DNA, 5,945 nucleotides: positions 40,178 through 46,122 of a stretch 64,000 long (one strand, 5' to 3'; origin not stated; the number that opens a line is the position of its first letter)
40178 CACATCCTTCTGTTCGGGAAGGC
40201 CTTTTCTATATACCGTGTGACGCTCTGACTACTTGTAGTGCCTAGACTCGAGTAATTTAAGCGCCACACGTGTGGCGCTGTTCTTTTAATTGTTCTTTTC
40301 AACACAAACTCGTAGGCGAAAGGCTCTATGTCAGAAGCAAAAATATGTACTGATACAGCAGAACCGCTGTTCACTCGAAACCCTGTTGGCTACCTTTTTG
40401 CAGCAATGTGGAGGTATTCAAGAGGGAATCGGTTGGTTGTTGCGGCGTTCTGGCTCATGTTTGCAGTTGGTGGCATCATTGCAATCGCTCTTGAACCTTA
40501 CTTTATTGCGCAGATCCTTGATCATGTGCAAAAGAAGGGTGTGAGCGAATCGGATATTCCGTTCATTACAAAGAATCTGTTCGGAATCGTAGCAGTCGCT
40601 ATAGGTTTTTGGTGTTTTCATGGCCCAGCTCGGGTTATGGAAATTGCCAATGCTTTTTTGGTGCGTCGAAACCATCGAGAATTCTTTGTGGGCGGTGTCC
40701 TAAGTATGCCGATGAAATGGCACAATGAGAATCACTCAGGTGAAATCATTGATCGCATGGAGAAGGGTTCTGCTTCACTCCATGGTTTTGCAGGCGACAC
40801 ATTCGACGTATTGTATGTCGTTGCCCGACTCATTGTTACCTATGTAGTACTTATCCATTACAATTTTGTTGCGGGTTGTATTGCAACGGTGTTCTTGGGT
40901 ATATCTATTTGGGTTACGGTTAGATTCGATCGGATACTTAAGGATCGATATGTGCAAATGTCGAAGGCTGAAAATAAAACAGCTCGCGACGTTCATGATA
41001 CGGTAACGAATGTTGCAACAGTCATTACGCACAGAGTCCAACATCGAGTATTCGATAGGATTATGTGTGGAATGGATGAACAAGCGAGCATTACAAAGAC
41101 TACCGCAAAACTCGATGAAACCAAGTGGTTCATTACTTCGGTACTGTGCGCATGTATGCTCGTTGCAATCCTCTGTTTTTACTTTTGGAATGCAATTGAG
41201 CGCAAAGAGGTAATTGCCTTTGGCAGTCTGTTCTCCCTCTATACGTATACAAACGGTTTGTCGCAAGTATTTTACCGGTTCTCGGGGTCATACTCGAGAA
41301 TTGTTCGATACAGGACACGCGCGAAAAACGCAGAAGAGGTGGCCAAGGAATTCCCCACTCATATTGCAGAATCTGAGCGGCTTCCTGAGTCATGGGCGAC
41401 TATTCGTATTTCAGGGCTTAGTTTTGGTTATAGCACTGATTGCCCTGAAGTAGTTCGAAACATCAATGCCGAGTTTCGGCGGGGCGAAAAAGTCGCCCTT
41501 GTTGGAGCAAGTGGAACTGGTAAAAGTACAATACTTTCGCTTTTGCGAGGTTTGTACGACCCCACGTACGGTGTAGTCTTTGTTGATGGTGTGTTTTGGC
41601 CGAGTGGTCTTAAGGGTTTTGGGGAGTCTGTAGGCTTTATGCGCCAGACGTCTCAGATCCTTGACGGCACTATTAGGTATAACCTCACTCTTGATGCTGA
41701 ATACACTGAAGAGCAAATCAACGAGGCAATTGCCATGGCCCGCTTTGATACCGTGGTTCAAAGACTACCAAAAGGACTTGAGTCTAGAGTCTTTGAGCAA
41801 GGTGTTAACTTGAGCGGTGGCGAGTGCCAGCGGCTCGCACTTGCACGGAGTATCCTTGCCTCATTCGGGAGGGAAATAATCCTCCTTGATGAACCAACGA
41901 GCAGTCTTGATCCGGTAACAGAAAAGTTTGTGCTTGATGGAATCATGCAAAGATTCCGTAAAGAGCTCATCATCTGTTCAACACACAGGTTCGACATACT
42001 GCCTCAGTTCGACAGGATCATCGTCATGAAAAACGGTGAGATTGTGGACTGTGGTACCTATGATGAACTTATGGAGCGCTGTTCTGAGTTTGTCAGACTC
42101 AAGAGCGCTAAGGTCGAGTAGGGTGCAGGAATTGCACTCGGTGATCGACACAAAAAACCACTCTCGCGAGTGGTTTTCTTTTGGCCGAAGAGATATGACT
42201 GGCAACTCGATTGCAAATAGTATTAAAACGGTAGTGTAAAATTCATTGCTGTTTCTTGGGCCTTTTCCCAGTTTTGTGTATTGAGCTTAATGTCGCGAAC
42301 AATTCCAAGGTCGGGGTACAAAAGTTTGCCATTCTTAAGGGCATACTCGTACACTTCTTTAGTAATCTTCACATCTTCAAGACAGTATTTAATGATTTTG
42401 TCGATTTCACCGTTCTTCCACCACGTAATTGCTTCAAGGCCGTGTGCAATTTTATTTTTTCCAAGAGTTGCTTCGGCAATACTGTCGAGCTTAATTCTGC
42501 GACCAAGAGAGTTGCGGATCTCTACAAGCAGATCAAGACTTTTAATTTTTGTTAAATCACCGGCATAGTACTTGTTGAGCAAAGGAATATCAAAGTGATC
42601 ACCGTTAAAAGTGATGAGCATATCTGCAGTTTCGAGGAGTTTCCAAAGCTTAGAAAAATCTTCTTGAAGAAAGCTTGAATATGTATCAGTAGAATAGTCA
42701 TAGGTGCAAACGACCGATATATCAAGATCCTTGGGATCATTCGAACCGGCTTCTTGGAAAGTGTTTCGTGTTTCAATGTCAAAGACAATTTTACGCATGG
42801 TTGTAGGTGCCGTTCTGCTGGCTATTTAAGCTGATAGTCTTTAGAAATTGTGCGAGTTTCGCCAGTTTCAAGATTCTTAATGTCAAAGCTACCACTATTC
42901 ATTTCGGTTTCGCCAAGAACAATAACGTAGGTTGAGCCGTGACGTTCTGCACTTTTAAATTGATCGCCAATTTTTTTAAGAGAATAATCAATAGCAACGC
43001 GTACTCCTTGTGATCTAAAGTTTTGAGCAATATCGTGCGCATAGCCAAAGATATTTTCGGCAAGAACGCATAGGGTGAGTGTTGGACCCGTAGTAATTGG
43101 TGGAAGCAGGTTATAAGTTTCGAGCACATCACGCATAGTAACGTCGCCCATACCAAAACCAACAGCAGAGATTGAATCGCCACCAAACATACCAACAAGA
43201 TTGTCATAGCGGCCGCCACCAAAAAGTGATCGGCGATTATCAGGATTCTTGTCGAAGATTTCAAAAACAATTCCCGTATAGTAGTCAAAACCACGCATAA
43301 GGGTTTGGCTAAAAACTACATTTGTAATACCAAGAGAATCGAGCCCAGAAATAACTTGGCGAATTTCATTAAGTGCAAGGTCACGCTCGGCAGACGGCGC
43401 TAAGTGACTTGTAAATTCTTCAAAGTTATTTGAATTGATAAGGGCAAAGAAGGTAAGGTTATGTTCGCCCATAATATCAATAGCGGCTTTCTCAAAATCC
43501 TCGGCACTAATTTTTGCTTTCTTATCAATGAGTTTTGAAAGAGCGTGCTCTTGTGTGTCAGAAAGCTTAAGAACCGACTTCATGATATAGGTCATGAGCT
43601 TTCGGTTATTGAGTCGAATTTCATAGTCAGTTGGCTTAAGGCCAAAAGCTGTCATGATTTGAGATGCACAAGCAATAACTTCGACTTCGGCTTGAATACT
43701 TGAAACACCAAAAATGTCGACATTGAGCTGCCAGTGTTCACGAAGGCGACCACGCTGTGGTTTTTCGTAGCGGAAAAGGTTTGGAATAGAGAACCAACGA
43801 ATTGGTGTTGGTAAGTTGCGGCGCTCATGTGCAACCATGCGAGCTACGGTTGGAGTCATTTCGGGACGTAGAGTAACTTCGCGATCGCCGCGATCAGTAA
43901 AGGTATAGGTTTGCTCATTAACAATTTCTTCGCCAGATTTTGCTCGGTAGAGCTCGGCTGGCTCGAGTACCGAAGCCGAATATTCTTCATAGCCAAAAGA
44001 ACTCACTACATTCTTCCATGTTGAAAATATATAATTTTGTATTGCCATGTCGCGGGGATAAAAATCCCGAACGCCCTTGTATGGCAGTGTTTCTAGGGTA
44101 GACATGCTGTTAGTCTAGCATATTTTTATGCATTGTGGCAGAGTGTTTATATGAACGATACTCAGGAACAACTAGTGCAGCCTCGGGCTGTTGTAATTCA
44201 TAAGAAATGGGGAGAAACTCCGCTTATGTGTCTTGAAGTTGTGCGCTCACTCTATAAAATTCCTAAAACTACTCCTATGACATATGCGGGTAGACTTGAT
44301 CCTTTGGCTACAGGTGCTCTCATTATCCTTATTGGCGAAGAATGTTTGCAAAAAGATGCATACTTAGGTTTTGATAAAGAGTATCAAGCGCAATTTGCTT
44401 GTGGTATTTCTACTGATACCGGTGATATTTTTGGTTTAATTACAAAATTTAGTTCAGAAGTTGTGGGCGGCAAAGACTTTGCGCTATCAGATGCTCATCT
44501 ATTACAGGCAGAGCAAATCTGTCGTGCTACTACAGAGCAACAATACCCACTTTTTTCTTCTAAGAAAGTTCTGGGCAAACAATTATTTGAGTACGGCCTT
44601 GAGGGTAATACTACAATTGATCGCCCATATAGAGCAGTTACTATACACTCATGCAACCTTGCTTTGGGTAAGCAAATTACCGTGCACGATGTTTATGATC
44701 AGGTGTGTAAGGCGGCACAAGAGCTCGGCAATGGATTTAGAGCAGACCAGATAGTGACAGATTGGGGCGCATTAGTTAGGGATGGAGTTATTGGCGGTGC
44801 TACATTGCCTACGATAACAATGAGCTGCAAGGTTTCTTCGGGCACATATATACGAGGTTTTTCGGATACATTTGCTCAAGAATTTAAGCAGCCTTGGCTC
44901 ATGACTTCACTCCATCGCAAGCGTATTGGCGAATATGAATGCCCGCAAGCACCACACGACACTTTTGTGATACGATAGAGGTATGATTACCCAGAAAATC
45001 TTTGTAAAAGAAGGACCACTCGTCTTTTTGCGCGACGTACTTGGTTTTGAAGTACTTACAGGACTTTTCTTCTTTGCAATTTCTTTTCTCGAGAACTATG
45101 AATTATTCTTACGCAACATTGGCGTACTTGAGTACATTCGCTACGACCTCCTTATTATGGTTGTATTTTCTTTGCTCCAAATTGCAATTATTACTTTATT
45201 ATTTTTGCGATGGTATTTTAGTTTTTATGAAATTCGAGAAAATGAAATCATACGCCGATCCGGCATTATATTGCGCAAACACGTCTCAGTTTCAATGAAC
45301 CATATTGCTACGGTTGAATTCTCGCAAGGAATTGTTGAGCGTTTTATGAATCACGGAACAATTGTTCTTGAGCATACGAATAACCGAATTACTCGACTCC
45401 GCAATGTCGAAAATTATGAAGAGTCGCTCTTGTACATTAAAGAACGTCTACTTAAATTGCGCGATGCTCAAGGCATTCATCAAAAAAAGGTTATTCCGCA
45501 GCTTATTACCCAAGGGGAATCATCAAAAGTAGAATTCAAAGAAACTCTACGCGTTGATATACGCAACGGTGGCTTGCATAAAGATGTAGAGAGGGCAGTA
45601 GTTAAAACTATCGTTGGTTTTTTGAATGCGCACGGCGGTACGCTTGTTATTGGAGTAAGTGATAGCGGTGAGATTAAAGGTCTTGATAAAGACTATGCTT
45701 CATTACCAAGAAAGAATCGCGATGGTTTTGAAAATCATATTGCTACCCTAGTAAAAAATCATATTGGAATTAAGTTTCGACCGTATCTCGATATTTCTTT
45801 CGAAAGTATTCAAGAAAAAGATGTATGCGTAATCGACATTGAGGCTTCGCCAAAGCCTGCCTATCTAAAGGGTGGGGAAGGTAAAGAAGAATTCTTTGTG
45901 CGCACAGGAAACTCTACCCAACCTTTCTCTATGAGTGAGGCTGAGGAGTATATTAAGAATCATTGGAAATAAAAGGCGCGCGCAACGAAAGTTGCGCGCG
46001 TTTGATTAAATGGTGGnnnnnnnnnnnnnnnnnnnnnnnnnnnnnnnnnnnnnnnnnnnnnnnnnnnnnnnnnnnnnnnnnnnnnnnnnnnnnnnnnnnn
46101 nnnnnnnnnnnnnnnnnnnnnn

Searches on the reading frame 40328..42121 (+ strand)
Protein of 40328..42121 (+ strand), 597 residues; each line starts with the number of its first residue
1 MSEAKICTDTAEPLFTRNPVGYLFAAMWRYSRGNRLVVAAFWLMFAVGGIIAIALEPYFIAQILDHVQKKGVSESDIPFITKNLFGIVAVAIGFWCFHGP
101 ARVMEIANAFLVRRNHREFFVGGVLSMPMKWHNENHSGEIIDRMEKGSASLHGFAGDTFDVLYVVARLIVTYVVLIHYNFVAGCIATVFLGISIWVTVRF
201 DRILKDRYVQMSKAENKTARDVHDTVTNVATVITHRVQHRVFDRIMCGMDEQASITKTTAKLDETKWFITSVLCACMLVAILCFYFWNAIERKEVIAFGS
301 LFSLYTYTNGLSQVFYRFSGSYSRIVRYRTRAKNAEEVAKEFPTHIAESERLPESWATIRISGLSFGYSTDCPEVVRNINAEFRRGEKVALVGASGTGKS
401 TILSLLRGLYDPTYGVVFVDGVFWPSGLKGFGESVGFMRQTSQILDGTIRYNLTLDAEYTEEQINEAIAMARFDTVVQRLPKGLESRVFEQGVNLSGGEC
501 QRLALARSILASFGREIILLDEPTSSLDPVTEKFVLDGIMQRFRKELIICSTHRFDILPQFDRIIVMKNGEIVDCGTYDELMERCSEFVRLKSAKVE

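Call 47: search_protein_families(library=pfam, proteins=[window:40328-42121:+], max_evalue=0.01)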
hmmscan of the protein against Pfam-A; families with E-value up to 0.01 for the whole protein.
window:40328-42121:+ (597 aa): 5 families
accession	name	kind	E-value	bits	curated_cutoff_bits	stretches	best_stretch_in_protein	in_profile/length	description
PF00005.33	ABC_tran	-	1.4e-22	81.3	25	1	377-525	2-137/137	ABC transporter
PF00664.28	ABC_membrane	-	8.9e-18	65.4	28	1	41-313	3-272/274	ABC transporter transmembrane region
PF13304.12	AAA_21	-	1.2e-06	29.3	27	0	509-553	252-298/304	AAA domain, putative AbiEii toxin, Type IV TA system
PF02463.25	SMC_N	-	0.00094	19.1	40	0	460-568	119-212/220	RecF/RecN/SMC N terminal domain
PF13555.12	AAA_29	-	0.0073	16.5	27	0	382-403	18-39/61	P-loop containing region of AAA domain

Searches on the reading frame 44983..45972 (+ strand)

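Call 47: search_protein_families(library=pfam, proteins=[window:44983-45972:+], max_evalue=0.01)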
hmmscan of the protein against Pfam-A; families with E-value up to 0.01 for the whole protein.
window:44983-45972:+ (329 aa): 2 families
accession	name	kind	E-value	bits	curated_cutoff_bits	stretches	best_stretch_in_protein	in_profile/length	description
PF04326.19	SLFN_AlbA_2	-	4.5e-20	72.8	25.3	1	179-315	1-117/118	Schlafen, AlbA_2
PF03703.20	bPH_2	-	2.6e-12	47.2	22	1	77-147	1-73/78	Bacterial PH domain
